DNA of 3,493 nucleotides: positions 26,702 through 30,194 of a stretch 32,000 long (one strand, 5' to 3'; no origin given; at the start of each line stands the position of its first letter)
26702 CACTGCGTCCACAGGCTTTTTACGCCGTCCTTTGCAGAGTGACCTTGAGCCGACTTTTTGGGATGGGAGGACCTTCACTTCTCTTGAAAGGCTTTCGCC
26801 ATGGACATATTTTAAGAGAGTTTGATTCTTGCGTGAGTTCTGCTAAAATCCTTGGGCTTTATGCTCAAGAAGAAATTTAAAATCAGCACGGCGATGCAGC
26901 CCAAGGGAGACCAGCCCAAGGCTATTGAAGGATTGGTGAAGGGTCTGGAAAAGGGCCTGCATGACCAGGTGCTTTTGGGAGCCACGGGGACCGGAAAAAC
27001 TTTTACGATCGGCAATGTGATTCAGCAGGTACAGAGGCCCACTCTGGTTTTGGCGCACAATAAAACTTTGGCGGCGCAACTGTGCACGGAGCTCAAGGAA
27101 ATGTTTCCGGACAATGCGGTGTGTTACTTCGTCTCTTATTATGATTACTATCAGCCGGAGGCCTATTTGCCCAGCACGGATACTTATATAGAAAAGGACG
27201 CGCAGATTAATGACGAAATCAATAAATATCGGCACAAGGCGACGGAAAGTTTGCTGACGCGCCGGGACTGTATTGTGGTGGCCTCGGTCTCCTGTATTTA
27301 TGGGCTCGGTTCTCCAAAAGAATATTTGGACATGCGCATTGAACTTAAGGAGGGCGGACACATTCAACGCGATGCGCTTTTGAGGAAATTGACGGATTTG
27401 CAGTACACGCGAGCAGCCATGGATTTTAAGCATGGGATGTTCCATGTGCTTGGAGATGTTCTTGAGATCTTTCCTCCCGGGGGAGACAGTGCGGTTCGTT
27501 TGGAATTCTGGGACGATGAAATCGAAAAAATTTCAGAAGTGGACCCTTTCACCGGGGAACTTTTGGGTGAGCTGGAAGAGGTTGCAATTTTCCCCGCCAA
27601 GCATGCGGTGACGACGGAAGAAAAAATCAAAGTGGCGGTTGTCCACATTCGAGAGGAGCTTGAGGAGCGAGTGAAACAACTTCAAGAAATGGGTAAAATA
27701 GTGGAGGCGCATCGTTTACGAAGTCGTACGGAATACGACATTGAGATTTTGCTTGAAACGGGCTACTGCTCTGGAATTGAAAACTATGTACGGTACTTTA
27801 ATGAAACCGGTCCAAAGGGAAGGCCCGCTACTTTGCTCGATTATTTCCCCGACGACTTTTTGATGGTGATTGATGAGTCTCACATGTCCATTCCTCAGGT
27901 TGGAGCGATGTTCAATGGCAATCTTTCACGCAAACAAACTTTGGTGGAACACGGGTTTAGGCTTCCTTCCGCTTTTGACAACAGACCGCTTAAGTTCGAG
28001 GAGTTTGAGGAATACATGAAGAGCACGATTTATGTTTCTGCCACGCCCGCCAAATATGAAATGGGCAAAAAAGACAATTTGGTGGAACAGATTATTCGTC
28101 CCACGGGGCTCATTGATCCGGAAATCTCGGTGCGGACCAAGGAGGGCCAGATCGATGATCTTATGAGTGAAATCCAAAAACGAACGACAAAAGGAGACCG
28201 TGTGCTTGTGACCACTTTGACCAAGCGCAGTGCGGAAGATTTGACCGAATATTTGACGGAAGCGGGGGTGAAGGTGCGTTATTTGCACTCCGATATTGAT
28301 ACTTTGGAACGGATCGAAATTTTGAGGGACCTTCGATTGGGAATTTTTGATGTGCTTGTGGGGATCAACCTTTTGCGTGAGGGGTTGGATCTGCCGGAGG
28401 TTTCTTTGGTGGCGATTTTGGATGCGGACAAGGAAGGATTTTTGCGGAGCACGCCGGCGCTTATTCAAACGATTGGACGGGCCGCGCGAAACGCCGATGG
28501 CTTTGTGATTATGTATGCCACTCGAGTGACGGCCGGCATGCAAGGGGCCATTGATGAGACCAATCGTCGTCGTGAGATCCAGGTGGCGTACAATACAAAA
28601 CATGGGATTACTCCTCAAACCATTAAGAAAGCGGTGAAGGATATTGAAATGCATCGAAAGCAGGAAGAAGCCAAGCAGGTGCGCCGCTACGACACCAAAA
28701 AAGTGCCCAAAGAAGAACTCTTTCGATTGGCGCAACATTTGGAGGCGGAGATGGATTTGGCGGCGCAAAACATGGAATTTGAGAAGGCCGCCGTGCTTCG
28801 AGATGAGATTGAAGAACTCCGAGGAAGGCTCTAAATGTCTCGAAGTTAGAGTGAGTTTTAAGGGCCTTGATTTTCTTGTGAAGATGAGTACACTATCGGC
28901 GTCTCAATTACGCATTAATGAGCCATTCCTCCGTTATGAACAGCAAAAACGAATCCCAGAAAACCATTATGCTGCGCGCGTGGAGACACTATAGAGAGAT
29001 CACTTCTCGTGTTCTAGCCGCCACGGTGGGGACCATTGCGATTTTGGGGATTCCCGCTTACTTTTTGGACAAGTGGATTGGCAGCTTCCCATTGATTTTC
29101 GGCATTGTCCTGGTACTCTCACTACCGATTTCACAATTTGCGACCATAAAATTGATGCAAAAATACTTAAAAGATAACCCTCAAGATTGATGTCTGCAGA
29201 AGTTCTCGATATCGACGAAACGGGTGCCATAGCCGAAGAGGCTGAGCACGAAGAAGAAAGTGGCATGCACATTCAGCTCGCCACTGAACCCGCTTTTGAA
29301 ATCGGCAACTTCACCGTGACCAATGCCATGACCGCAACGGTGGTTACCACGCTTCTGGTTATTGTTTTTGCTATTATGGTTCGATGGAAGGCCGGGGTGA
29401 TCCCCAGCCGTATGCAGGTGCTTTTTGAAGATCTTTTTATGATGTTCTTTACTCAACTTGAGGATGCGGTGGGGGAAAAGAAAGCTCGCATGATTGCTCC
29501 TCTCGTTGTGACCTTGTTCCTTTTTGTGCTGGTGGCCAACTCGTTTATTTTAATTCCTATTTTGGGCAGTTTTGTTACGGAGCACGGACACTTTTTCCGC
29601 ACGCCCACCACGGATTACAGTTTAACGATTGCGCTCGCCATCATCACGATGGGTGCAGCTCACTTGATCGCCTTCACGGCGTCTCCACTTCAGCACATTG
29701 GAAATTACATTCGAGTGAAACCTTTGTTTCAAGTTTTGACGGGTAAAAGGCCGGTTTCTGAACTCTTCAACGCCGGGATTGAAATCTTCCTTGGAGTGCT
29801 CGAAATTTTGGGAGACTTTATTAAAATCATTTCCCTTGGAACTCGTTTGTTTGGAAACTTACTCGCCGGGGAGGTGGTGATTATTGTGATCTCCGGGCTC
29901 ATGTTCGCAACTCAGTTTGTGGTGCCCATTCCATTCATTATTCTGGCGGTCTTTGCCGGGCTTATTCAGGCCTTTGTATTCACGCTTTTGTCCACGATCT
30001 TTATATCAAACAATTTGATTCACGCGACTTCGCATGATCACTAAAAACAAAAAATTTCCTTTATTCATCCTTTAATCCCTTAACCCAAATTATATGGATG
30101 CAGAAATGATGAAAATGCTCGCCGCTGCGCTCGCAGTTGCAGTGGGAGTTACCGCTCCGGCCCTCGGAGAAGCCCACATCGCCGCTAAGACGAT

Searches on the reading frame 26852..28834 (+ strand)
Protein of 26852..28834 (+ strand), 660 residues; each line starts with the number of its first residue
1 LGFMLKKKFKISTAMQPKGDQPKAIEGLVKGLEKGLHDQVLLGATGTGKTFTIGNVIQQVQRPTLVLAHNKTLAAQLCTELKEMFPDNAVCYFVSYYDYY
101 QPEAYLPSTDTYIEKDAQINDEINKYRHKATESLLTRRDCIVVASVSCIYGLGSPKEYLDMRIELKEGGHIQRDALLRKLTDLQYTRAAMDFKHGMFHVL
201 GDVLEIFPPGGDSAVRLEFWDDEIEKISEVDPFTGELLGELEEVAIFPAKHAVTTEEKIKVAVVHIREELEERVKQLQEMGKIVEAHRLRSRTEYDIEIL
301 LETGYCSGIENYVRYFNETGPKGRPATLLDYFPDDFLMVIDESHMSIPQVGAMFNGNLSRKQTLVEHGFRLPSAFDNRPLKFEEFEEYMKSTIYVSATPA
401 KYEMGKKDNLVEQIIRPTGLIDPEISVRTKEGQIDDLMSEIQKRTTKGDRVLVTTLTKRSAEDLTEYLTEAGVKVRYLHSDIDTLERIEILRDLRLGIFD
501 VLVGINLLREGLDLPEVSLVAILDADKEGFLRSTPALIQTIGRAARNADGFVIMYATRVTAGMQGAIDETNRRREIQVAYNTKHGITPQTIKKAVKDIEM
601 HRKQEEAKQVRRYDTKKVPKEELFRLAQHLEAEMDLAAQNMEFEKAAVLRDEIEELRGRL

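Call 8: search_protein_families(library=pfam, proteins=[window:26852-28834:+], max_evalue=0.001)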
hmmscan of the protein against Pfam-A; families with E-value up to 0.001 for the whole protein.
window:26852-28834:+ (660 aa): 7 families
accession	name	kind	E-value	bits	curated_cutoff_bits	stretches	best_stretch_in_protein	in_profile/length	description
PF17757.6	UvrB_inter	-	1.7e-29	102.2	22.9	1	163-251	1-90/91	UvrB interaction domain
PF12344.14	UvrB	-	8.2e-21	74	27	1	554-595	1-42/43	Ultra-violet resistance protein B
PF00271.37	Helicase_C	-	2e-20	73.5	23.5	1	434-547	3-109/110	Helicase conserved C-terminal domain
PF04851.21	ResIII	-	3.7e-11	43.7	22.5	1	15-93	2-87/164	Type III restriction enzyme, res subunit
PF02151.25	UVR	-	5.4e-09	36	21.5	1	628-657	5-34/36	UvrB/uvrC motif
PF00270.35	DEAD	-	6e-05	23.3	26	0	21-92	4-78/167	DEAD/DEAH box helicase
PF13245.12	AAA_19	-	0.00016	22.3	25.1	0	40-70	15-50/134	AAA domain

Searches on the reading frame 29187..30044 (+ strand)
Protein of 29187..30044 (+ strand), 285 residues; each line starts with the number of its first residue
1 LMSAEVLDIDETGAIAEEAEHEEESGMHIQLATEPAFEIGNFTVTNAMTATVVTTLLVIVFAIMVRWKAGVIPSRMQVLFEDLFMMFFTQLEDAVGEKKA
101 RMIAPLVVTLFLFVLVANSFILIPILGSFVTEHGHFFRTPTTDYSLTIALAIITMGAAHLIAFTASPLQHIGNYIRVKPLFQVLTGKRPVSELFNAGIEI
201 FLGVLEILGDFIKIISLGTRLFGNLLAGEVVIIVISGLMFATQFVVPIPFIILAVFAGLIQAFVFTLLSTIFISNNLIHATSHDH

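Call 8: search_protein_families(library=pfam, proteins=[window:29187-30044:+], max_evalue=0.001)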
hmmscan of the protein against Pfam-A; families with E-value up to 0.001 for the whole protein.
window:29187-30044:+ (285 aa): 1 family
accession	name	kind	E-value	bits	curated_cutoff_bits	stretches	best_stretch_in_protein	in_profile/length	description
PF00119.25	ATP-synt_A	-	5.5e-36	124.9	33.9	1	49-274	2-217/217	ATP synthase A chain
